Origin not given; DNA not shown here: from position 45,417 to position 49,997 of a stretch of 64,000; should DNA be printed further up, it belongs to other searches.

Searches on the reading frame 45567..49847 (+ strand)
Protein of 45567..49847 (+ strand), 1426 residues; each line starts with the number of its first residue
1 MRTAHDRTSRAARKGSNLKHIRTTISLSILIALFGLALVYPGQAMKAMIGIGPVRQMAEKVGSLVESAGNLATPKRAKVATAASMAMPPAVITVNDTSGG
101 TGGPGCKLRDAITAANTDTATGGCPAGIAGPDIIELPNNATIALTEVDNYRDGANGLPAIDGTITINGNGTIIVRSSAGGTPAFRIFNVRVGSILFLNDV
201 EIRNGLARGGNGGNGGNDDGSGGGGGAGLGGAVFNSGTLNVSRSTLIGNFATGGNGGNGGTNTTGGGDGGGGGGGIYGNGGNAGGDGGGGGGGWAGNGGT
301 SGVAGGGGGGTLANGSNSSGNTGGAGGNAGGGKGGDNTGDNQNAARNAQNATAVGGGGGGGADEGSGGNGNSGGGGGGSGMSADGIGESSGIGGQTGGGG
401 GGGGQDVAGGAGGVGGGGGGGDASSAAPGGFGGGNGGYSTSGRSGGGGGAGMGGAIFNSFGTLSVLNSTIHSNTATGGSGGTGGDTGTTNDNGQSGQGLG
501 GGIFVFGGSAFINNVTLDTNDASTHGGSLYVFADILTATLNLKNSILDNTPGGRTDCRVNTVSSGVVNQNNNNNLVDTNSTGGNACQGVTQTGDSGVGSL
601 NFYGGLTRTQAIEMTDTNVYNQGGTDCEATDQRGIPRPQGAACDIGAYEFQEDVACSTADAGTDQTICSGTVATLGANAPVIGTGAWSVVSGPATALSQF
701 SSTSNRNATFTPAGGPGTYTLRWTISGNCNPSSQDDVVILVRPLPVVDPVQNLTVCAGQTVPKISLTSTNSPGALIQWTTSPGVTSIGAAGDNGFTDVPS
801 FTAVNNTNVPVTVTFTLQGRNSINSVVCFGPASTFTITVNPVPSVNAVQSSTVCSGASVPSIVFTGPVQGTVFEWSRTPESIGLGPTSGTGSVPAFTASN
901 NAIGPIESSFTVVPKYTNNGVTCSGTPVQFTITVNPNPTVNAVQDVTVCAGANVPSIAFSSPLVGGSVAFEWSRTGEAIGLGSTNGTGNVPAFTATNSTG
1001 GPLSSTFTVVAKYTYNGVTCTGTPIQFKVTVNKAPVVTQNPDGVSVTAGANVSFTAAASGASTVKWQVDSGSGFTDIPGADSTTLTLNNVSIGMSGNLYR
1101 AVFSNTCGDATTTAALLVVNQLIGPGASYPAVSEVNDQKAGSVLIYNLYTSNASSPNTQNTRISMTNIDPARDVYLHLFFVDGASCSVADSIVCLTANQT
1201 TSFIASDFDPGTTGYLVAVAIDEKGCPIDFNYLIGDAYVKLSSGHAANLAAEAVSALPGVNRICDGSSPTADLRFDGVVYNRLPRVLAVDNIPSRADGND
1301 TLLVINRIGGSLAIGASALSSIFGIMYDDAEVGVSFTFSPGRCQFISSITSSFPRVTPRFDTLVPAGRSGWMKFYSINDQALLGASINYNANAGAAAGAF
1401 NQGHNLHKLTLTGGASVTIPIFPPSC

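Call 20: search_protein_families(library=pfam, proteins=[window:45567-49847:+])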
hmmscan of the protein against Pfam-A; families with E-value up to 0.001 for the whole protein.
window:45567-49847:+ (1426 aa): 3 families
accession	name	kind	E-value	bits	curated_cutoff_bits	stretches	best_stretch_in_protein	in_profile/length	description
PF19406.5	PKD_5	-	5.5e-05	23.4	25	0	852-938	2-88/88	PKD-like domain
PF22352.2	K319L-like_PKD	-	0.00072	20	27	0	661-741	1-84/84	K319L-like, PKD domain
PF07679.22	I-set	-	0.00073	20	23.7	0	1035-1118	1-90/90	Immunoglobulin I-set domain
